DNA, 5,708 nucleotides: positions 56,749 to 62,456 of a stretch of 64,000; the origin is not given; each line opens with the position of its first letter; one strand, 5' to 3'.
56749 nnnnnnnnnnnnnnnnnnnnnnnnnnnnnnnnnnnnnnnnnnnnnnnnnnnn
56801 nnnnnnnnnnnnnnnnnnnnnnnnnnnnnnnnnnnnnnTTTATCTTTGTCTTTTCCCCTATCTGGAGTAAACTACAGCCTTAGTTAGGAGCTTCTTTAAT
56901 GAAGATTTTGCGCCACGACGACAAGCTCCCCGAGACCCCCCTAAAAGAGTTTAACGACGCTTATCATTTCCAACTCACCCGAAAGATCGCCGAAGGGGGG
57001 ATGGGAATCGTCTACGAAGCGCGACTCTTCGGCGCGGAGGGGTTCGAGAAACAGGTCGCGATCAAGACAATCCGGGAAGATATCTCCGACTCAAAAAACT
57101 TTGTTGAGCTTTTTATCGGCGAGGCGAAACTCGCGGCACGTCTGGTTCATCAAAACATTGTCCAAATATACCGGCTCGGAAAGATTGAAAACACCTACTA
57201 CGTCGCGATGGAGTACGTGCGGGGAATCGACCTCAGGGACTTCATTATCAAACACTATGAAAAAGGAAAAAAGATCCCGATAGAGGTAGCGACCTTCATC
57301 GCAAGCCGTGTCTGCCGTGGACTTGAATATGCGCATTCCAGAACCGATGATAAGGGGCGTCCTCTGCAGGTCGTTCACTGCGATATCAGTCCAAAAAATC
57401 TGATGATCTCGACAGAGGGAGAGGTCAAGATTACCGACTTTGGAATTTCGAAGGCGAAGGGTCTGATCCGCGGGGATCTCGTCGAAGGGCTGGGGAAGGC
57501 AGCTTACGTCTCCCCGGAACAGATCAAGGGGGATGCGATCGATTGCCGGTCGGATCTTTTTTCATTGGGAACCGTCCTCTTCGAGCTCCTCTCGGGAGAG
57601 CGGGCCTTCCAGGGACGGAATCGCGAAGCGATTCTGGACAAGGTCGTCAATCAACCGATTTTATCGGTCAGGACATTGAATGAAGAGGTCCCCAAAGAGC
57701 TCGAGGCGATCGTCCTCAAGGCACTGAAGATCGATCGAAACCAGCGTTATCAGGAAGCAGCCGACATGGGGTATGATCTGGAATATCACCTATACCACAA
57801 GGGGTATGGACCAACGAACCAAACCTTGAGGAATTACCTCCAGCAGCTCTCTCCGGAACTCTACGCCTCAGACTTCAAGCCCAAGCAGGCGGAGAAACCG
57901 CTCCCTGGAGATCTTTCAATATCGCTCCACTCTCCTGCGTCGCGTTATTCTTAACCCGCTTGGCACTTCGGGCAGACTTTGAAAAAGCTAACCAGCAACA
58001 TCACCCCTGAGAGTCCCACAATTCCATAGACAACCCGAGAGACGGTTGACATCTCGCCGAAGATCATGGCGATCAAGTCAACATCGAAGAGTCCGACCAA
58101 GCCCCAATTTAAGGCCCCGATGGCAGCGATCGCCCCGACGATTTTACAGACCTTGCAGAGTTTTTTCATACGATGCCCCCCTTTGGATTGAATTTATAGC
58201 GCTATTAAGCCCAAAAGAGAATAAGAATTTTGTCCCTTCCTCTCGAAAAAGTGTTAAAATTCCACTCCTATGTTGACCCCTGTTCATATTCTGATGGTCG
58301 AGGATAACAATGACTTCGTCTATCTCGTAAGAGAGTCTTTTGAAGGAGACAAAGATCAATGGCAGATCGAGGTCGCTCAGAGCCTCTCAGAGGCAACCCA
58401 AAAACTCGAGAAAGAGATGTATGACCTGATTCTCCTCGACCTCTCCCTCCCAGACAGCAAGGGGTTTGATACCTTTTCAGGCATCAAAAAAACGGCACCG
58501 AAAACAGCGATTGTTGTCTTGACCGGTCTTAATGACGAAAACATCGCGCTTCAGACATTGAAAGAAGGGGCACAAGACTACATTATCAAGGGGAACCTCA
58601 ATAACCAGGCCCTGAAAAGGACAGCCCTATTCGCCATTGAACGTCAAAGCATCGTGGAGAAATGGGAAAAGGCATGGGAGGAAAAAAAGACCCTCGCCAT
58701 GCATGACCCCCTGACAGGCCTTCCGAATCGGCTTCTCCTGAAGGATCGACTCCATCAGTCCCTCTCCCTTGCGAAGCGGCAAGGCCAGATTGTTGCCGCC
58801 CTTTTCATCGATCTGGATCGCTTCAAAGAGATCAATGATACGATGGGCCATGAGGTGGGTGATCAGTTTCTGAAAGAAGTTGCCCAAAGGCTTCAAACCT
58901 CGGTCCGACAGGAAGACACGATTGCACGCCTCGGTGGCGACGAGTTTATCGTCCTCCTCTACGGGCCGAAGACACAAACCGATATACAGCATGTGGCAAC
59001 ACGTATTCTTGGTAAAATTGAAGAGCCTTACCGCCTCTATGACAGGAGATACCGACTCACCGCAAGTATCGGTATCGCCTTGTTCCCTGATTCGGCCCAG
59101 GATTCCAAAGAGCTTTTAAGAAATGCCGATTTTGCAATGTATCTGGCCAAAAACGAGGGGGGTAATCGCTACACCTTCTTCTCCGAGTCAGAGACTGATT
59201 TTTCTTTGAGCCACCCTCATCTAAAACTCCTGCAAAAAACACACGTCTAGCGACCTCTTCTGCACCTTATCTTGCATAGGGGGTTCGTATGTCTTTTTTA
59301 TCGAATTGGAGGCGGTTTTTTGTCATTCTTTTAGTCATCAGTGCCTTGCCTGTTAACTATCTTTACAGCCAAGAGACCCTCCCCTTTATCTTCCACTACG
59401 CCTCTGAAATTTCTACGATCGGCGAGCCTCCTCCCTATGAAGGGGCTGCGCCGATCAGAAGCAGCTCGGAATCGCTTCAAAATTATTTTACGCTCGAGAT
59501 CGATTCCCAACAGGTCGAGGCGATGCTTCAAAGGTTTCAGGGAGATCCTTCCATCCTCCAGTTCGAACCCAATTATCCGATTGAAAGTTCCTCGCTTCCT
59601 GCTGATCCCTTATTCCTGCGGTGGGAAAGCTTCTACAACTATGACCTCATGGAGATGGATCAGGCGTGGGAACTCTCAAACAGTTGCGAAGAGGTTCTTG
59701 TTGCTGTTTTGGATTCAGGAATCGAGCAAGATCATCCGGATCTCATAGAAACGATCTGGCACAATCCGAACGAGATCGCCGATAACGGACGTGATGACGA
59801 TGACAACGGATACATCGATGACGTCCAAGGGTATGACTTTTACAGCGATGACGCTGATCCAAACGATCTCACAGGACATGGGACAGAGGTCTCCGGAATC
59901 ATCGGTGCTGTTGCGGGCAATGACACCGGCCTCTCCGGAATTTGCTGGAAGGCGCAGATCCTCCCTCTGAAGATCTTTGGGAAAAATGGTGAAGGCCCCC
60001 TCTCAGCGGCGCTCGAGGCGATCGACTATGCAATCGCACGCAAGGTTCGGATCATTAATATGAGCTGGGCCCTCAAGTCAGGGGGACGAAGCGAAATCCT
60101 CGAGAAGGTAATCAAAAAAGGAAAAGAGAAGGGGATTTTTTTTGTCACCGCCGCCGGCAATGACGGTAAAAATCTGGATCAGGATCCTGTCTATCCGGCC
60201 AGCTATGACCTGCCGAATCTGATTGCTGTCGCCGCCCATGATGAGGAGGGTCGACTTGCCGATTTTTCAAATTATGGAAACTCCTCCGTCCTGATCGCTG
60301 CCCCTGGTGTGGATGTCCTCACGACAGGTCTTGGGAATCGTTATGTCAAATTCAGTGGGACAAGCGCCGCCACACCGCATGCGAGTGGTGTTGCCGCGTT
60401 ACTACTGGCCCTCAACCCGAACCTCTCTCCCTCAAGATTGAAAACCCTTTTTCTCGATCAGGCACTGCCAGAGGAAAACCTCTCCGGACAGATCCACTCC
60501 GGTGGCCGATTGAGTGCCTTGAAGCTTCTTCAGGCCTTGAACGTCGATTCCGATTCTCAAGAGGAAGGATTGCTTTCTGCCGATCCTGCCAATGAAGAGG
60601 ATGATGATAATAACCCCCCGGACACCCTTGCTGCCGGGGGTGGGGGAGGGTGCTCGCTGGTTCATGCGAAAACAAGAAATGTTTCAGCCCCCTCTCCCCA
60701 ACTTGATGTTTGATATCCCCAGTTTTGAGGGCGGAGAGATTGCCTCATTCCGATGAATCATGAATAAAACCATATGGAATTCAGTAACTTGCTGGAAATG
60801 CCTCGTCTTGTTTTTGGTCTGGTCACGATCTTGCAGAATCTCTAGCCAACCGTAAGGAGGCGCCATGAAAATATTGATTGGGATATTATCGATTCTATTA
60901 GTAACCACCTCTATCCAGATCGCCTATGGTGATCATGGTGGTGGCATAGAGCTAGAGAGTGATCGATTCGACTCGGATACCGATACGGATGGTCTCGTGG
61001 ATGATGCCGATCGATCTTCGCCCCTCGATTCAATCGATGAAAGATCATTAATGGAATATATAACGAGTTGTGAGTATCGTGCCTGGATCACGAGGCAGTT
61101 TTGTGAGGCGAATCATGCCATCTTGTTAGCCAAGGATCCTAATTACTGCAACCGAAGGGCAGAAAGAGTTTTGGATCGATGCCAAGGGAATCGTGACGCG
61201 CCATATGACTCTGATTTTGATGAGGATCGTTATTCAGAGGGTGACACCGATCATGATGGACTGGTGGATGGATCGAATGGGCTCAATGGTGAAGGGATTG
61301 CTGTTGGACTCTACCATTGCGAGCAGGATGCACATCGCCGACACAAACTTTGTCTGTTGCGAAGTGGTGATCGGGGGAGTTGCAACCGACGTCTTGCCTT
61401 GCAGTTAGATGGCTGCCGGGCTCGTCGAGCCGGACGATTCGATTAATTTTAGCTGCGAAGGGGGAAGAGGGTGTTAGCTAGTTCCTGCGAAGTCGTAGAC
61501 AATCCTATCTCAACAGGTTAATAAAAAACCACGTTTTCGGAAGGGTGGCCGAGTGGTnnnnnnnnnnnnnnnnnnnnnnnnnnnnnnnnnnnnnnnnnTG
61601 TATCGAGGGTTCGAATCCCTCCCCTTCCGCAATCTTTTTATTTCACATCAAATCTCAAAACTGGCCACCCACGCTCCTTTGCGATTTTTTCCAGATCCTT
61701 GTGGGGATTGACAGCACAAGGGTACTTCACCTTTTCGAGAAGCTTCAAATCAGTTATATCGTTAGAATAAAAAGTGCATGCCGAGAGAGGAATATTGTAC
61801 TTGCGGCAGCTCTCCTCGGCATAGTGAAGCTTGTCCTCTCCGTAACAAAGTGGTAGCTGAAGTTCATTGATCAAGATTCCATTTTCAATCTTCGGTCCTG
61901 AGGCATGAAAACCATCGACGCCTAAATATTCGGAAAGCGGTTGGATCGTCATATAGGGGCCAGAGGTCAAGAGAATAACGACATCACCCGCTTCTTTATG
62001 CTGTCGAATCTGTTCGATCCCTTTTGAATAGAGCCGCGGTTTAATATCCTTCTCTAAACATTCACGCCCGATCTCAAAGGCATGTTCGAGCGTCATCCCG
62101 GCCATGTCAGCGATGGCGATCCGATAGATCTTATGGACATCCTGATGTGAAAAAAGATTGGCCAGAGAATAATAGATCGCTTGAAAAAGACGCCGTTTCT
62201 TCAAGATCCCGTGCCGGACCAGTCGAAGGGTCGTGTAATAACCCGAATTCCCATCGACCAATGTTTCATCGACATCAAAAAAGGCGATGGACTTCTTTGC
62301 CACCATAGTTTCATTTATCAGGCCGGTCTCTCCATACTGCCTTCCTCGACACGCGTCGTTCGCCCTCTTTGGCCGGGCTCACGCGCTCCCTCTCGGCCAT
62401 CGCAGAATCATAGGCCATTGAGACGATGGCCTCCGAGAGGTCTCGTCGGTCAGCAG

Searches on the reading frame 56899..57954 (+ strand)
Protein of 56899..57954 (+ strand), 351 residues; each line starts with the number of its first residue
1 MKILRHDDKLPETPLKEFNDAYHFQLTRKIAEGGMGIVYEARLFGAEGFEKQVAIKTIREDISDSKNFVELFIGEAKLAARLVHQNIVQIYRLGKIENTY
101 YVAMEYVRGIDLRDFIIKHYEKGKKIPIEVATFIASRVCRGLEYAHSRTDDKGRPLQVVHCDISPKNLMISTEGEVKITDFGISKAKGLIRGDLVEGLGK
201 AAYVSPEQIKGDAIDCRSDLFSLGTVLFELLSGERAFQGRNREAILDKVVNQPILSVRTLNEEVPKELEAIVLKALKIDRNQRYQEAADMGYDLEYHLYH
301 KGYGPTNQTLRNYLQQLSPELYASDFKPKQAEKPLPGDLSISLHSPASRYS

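Call 59: search_protein_families(library=pfam, proteins=[window:56899-57954:+], max_evalue=0.001)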
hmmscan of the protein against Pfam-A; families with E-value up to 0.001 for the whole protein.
window:56899-57954:+ (351 aa): 3 families
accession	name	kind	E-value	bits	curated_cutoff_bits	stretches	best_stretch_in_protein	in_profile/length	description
PF00069.31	Pkinase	-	3.3e-42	145.2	31.7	1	25-285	2-253/263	Protein kinase domain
PF07714.23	PK_Tyr_Ser-Thr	-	2.7e-33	115.8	23.1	1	25-284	2-249/258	Protein tyrosine and serine/threonine kinase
PF03109.22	ABC1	-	5e-05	23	22.9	0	157-185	187-215/244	ABC1 atypical kinase-like domain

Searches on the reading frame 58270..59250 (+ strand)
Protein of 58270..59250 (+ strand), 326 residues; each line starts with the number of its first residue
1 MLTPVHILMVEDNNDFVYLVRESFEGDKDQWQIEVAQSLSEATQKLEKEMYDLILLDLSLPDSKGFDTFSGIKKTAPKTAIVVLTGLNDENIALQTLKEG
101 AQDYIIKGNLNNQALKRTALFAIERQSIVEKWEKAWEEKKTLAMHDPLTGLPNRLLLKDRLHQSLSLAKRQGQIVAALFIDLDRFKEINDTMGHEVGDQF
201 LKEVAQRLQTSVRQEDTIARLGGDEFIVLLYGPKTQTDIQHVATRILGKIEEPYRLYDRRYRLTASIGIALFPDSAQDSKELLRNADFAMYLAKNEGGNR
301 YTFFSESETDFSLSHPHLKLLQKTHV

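Call 59: search_protein_families(library=pfam, proteins=[window:58270-59250:+], max_evalue=0.001)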
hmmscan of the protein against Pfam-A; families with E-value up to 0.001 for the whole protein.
window:58270-59250:+ (326 aa): 3 families
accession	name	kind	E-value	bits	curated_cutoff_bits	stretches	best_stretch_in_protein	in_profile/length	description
PF00990.26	GGDEF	-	3.8e-52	176.8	23.8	1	143-300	1-161/161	Diguanylate cyclase, GGDEF domain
PF00072.30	Response_reg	-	1.7e-21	76.9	30.2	1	7-109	1-101/111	Response regulator receiver domain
PF24898.2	GGDEF_GdpP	-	0.00021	22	30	1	180-309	1-124/126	Cyclic-di-AMP phosphodiesterase GdpP-like, GGDEF domain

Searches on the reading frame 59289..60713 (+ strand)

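Call 59: search_protein_families(library=pfam, proteins=[window:59289-60713:+], max_evalue=0.001)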
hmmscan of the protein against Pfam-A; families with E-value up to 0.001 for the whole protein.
window:59289-60713:+ (474 aa): 1 family
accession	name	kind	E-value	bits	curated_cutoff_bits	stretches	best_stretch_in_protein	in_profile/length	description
PF00082.27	Peptidase_S8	-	1.1e-59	202.6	21.8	1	135-396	3-274/288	Subtilase family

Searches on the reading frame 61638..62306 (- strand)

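Call 59: search_protein_families(library=pfam, proteins=[window:61638-62306:-], max_evalue=0.001)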
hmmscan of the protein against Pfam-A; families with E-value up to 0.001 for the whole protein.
window:61638-62306:- (222 aa): 2 families
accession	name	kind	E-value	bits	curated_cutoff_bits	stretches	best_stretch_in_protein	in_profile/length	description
PF12710.13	HAD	-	4.7e-25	89.6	27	1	8-191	1-189/189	haloacid dehalogenase-like hydrolase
PF00702.32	Hydrolase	-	0.00038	21.4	26.4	1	8-131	4-138/191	haloacid dehalogenase-like hydrolase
